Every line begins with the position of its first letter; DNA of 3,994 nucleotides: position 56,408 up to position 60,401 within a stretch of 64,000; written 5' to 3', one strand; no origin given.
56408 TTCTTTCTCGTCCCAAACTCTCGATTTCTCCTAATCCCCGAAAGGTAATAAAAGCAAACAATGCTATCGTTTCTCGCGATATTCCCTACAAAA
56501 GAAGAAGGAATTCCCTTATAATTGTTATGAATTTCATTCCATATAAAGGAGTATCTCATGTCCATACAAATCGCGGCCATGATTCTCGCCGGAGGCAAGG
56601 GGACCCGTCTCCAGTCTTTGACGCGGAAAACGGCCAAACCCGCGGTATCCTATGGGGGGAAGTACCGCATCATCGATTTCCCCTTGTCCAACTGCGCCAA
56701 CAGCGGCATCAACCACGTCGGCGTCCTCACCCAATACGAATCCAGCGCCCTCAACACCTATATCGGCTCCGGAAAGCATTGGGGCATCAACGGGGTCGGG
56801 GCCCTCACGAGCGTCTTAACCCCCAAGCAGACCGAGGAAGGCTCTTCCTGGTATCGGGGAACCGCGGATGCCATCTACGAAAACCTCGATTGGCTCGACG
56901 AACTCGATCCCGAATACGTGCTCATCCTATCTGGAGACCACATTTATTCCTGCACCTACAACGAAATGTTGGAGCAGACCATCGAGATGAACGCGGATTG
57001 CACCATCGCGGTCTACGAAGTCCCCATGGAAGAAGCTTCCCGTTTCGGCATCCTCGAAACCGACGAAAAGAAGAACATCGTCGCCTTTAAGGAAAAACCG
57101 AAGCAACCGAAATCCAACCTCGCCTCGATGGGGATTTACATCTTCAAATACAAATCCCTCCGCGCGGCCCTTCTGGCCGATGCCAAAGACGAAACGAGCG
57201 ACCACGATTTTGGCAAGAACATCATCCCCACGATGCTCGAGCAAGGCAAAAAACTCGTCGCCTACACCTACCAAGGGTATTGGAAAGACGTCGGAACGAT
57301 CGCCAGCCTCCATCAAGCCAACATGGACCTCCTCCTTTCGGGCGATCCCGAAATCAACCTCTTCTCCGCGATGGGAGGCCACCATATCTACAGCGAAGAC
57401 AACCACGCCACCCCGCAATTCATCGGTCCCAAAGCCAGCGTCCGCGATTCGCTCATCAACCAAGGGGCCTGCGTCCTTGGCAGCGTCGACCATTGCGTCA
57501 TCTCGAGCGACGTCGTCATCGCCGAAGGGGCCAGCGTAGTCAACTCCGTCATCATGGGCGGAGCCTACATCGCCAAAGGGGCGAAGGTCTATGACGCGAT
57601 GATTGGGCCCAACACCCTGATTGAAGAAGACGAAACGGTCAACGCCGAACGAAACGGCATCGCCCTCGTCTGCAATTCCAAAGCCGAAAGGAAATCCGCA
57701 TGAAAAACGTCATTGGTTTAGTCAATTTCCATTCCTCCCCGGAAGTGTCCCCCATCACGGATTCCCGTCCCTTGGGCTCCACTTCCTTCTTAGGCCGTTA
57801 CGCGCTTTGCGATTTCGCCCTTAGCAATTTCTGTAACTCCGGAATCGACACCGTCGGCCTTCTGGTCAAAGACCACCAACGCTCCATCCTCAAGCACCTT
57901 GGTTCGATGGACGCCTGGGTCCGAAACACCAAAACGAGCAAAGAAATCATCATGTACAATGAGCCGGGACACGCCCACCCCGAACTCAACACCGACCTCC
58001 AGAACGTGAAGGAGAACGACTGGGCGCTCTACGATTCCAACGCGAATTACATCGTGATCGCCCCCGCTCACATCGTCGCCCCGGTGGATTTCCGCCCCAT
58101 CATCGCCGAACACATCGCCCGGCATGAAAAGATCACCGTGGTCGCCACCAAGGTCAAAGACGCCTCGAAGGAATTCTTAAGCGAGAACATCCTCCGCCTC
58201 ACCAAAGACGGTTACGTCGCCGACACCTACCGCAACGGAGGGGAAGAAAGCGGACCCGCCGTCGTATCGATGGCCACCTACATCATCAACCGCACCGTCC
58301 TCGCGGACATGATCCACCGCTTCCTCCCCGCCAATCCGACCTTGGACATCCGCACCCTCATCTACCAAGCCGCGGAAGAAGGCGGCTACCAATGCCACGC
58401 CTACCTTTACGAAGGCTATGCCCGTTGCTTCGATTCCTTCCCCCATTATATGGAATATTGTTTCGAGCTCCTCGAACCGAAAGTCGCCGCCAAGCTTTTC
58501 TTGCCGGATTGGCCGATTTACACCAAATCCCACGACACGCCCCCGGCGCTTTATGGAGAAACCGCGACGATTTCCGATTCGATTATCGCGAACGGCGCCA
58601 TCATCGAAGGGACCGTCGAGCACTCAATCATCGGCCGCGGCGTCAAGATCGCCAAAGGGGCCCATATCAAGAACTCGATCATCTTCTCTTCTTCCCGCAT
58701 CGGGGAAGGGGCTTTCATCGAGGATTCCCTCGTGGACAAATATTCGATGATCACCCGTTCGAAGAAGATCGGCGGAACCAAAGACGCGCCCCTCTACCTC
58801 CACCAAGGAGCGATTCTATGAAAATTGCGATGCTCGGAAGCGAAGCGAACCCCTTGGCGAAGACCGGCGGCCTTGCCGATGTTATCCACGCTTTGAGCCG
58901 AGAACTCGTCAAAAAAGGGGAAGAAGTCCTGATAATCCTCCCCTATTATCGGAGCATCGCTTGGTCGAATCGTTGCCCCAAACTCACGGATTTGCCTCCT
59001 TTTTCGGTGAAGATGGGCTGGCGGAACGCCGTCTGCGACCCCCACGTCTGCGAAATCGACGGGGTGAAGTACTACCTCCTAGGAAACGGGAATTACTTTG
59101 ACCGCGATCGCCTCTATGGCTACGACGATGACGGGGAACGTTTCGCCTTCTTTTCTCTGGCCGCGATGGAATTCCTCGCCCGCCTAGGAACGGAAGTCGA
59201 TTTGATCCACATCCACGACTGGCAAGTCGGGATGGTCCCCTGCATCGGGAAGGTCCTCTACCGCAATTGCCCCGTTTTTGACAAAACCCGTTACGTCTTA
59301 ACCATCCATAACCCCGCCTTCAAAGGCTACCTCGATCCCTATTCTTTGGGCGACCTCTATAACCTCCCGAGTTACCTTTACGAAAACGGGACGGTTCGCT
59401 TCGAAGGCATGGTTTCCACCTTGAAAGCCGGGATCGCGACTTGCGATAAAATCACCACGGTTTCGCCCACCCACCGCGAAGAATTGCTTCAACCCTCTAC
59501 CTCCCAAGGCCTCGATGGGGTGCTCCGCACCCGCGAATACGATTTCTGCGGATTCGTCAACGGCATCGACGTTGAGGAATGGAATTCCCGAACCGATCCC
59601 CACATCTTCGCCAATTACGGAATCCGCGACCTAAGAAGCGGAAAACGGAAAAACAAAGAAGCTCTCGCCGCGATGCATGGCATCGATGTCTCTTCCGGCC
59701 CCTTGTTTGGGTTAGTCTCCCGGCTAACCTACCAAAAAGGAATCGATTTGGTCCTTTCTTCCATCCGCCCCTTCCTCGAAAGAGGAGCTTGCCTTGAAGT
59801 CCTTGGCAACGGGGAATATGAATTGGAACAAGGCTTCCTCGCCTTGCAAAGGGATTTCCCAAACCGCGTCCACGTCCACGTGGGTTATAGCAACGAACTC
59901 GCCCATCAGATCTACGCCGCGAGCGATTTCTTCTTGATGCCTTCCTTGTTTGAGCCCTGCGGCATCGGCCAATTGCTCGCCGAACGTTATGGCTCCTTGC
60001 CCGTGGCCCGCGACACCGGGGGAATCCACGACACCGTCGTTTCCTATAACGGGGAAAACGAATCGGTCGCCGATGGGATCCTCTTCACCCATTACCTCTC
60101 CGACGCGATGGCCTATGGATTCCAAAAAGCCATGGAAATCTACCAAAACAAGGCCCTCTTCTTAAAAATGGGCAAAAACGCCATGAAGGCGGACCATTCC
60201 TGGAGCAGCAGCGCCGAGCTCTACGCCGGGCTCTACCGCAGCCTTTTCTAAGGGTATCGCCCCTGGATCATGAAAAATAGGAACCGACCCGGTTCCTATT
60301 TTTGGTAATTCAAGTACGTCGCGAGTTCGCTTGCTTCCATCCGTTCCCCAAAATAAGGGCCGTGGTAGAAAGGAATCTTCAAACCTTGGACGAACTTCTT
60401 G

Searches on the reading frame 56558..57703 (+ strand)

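Call 42: search_protein_families(library=pfam, proteins=[window:56558-57703:+], max_evalue=0.0001)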
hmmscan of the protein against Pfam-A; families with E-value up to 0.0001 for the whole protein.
window:56558-57703:+ (381 aa): 3 families
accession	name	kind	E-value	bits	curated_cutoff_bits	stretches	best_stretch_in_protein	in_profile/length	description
PF00483.29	NTP_transferase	-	2.6e-67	227.4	21.2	1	7-258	2-242/245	Nucleotidyl transferase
PF24894.1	Hexapep_GlmU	-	3.2e-09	37.3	23.3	1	292-361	13-83/104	GlmU-like, C-terminal hexapeptide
PF12804.13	NTP_transf_3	-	1.3e-06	29.2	27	1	7-155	1-125/160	MobA-like NTP transferase domain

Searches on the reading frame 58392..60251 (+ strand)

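Call 42: search_protein_families(library=pfam, proteins=[window:58392-60251:+], max_evalue=0.0001)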
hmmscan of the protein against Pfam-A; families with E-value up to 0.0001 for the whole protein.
window:58392-60251:+ (619 aa): 4 families
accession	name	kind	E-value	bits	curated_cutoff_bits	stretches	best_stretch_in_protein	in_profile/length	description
PF08323.17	Glyco_transf_5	-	1.6e-67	228.2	22.7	1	144-379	1-238/239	Starch synthase catalytic domain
PF00534.26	Glycos_transf_1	-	9.2e-13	48.5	26.4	1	437-596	16-168/172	Glycosyl transferases group 1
PF13692.12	Glyco_trans_1_4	-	2.1e-10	41.5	27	1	437-574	2-133/142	Glycosyl transferases group 1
PF13439.12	Glyco_transf_4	-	3.7e-07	30.8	28.5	1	159-367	2-150/170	Glycosyltransferase Family 4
